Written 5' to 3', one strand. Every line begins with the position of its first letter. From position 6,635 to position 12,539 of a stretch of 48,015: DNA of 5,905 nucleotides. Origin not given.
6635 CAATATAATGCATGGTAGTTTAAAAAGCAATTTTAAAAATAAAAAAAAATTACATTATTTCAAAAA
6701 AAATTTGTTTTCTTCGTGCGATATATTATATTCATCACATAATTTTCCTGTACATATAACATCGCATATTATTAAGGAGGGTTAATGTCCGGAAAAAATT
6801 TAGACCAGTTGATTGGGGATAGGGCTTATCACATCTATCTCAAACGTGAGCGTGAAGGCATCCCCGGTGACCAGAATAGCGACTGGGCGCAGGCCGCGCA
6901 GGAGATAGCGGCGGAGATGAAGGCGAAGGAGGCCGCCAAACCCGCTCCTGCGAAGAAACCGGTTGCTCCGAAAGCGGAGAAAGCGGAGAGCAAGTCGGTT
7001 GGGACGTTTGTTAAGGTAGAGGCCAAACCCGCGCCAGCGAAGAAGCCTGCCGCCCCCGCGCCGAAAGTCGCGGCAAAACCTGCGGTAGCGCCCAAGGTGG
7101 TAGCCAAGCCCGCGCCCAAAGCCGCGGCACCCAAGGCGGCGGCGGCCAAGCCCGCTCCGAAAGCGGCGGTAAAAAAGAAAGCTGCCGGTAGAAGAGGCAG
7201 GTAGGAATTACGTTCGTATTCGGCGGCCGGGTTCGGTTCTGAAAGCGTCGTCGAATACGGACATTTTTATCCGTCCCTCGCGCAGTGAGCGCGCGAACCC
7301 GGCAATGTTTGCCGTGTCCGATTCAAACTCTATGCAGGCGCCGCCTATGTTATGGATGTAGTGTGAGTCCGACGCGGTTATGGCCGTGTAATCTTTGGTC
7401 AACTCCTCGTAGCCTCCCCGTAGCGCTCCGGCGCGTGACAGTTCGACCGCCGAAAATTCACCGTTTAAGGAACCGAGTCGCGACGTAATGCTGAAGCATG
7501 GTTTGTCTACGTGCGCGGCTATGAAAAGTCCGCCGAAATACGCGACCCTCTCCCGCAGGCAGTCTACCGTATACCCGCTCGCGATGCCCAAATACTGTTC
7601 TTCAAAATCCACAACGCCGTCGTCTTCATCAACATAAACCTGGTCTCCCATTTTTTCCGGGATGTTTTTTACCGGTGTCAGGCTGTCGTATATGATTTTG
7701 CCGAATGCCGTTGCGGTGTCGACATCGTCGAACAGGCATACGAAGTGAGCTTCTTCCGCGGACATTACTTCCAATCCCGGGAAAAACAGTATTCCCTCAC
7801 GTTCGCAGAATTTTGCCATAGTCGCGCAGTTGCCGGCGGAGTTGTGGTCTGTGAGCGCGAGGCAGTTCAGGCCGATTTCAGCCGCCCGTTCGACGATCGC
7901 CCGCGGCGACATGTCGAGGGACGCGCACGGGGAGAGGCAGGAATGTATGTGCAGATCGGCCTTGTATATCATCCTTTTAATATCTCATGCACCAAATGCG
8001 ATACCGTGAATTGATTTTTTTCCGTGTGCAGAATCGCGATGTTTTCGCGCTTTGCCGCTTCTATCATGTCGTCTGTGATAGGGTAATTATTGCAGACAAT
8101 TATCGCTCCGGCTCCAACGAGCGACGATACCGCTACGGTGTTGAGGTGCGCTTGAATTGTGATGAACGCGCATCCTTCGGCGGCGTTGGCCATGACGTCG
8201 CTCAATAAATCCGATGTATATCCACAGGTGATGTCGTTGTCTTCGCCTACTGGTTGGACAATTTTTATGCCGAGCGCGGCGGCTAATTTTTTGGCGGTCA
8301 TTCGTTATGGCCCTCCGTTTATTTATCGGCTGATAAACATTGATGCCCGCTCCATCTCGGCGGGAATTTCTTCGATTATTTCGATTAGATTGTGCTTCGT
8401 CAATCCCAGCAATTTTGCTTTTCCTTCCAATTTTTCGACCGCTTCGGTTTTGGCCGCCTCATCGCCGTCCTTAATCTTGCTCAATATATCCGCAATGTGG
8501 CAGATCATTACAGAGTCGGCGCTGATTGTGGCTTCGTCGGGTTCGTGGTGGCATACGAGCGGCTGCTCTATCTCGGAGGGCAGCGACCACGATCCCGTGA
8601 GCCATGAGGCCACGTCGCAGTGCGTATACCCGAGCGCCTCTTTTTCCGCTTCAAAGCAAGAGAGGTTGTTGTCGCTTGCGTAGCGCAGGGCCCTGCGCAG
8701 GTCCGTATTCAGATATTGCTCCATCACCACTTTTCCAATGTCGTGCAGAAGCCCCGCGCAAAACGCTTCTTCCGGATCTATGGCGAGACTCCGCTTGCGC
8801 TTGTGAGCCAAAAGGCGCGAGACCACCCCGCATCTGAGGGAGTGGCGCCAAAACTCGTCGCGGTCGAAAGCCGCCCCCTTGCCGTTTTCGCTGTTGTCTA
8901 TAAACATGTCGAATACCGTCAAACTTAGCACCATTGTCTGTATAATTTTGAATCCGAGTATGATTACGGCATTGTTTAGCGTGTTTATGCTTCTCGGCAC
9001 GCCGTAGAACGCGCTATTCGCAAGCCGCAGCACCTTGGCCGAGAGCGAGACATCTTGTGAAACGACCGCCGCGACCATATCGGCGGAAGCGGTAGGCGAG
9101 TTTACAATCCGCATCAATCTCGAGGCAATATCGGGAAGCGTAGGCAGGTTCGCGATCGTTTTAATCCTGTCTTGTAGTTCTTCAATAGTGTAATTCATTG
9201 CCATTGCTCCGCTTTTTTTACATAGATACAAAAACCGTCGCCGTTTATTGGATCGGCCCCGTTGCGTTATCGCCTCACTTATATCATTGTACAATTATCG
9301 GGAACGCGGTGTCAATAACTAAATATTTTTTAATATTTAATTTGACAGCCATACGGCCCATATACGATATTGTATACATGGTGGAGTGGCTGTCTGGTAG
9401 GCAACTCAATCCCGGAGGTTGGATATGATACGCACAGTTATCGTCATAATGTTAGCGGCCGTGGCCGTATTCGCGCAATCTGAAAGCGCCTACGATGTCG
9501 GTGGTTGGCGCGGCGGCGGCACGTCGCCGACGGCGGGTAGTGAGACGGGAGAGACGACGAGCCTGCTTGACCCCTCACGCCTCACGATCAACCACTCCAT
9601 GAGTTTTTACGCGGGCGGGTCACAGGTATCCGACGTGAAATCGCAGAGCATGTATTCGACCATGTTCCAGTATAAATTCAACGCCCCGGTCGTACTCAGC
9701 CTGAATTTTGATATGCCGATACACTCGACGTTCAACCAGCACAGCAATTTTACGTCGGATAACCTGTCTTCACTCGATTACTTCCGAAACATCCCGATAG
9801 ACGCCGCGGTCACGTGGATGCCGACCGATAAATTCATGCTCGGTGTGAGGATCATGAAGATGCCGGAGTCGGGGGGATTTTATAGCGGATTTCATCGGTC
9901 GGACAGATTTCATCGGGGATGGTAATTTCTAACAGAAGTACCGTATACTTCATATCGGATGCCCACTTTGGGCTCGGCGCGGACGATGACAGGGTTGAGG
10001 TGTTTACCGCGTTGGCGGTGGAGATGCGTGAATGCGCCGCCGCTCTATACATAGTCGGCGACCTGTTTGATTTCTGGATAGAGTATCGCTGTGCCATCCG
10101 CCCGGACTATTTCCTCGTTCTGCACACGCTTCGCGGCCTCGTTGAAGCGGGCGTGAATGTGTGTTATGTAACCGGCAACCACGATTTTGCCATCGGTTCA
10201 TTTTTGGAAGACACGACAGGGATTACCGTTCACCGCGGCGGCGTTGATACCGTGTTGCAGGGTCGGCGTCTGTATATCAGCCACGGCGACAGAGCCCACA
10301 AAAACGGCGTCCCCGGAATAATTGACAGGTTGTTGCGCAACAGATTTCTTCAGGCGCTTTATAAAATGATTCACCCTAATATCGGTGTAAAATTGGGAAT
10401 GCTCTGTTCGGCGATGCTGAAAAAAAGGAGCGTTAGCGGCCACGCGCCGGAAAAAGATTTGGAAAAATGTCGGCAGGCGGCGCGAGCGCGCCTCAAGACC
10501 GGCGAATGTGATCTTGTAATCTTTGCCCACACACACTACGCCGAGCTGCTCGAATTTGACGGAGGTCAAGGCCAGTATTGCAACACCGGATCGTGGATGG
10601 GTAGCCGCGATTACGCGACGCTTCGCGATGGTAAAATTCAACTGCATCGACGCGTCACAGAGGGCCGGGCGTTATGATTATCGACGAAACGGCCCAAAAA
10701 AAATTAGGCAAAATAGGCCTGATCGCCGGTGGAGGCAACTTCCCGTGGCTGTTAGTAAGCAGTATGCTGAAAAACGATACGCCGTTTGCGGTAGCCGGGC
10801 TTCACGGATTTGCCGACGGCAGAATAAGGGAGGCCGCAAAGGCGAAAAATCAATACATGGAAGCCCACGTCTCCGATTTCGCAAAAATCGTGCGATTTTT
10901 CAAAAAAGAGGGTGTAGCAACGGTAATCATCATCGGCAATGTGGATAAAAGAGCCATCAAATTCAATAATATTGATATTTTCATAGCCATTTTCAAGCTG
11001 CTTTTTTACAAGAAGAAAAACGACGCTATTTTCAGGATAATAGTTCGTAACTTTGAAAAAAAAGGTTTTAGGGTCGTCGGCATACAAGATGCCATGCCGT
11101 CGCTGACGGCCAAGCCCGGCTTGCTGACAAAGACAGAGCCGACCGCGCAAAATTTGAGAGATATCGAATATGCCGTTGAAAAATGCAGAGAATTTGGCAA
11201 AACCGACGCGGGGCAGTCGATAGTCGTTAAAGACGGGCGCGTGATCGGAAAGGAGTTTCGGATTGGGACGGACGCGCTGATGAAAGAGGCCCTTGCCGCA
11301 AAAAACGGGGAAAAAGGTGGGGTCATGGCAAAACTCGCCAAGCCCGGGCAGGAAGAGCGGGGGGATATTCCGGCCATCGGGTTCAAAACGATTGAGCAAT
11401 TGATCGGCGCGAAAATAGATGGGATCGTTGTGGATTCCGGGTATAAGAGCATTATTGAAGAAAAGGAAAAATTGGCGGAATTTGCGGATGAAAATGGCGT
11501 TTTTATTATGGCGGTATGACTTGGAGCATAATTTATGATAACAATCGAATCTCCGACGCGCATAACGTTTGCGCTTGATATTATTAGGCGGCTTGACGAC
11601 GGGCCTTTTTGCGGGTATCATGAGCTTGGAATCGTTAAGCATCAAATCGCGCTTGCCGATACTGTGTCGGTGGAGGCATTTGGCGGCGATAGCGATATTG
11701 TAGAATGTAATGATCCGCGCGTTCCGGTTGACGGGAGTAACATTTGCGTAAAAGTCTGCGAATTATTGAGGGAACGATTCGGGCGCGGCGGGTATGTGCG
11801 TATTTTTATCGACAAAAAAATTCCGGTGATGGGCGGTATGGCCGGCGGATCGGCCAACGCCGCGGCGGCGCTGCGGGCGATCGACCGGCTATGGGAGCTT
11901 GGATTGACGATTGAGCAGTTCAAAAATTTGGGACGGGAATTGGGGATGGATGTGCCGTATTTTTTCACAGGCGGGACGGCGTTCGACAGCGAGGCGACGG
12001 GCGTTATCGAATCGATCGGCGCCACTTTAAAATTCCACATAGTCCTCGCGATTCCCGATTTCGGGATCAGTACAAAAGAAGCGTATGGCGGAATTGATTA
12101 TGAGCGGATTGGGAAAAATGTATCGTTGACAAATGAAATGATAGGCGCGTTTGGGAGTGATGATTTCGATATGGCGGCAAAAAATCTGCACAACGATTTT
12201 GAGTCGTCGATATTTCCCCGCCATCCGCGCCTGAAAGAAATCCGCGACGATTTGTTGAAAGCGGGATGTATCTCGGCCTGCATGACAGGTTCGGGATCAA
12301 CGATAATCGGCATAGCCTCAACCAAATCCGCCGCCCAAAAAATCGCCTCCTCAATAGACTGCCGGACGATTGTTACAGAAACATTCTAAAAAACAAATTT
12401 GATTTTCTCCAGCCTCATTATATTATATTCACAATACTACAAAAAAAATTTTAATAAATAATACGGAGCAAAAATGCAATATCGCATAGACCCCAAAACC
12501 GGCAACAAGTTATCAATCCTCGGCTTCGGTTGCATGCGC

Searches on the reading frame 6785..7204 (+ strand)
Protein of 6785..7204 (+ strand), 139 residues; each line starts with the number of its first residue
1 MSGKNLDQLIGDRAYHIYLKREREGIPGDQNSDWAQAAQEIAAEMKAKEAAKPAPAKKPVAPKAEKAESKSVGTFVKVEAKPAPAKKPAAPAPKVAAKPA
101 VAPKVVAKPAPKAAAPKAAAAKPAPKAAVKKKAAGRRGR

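Call 39: search_protein_families(library=pfam, proteins=[window:6785-7204:+])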
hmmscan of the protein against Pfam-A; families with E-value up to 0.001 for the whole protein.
window:6785-7204:+ (139 aa): 1 family
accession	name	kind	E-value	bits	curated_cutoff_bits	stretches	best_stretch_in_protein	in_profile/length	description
PF11154.13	DUF2934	-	0.001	19.1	22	0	8-43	4-37/37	Protein of unknown function (DUF2934)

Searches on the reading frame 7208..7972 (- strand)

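Call 39: search_protein_families(library=pfam, proteins=[window:7208-7972:-])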
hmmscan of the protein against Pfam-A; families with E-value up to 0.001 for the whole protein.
window:7208-7972:- (254 aa): 2 families
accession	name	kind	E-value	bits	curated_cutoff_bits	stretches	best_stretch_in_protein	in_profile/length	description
PF02811.25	PHP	-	8.6e-08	33.1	26.4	1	6-80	1-78/164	PHP domain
PF13263.12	PHP_C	-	6.8e-06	26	21.3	1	195-234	16-55/56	PHP-associated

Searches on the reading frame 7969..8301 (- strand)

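Call 39: search_protein_families(library=pfam, proteins=[window:7969-8301:-])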
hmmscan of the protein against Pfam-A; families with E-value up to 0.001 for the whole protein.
window:7969-8301:- (110 aa): 2 families
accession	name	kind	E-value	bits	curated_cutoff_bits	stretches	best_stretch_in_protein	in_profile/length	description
PF07085.17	DRTGG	-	2e-05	24.8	25.2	1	59-106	61-104/105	DRTGG domain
PF02603.21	Hpr_kinase_N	-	4.6e-05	23.9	24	1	66-107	83-124/125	HPr Serine kinase N terminus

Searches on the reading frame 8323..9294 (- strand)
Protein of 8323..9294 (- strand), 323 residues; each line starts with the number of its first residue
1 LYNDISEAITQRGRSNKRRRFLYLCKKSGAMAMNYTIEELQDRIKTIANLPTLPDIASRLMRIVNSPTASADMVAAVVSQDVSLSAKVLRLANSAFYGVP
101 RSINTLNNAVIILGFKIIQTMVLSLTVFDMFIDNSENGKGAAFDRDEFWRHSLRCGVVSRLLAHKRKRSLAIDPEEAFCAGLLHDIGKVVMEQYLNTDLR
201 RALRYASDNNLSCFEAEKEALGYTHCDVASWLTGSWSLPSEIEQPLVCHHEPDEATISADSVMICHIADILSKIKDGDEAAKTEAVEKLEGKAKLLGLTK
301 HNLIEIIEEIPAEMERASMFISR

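Call 39: search_protein_families(library=pfam, proteins=[window:8323-9294:-])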
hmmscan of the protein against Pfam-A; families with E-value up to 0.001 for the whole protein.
window:8323-9294:- (323 aa): 2 families
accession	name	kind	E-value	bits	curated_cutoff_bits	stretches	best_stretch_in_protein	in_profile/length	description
PF08668.18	HDOD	-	7.3e-60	202.3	22.9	1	50-252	1-196/196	HDOD domain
PF01966.28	HD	-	1.2e-07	32.5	22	1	149-271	2-113/116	HD domain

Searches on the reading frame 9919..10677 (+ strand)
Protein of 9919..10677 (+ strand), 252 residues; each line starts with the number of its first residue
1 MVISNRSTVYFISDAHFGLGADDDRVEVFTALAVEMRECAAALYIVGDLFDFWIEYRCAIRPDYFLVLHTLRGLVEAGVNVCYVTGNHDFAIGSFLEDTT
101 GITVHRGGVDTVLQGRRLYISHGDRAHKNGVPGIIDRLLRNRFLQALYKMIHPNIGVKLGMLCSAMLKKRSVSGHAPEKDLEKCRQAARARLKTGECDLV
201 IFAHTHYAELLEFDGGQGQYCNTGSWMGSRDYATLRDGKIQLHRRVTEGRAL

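Call 39: search_protein_families(library=pfam, proteins=[window:9919-10677:+])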
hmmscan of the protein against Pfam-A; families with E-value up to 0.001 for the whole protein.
window:9919-10677:+ (252 aa): 2 families
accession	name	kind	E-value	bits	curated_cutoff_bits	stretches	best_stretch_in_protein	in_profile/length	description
PF00149.33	Metallophos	-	1.4e-09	39.1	21.5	1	8-207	2-190/191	Calcineurin-like phosphoesterase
PF12850.12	Metallophos_2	-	1.4e-07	32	27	1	9-130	3-91/154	Calcineurin-like phosphoesterase superfamily domain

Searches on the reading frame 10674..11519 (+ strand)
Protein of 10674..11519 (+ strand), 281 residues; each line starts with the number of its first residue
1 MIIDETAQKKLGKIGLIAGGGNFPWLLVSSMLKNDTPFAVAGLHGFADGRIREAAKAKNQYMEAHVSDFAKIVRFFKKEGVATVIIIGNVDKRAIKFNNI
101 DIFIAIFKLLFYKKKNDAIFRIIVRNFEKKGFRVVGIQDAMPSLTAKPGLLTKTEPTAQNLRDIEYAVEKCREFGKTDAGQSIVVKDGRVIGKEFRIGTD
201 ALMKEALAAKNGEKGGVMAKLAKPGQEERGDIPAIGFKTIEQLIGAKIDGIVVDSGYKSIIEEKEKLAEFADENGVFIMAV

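Call 39: search_protein_families(library=pfam, proteins=[window:10674-11519:+])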
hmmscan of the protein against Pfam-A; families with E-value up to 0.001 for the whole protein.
window:10674-11519:+ (281 aa): 2 families
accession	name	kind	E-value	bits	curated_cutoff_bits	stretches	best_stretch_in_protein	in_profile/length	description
PF06230.17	LpxI_C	-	8.4e-32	110.2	25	1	148-279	2-131/131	LpxI C-terminal domain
PF17930.7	LpxI_N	-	7.9e-25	87.8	25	1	13-144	1-129/129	LpxI N-terminal domain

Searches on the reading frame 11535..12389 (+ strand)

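Call 40: search_protein_families(library=pfam, proteins=[window:11535-12389:+])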
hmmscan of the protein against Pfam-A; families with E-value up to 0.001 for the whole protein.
window:11535-12389:+ (284 aa): 2 families
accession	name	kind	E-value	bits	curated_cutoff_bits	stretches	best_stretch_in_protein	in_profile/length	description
PF00288.32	GHMP_kinases_N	-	2.2e-14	53.9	22.3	1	69-147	1-87/87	GHMP kinases N terminal domain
PF08544.19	GHMP_kinases_C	-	8.3e-13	49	21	1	203-274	2-79/85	GHMP kinases C terminal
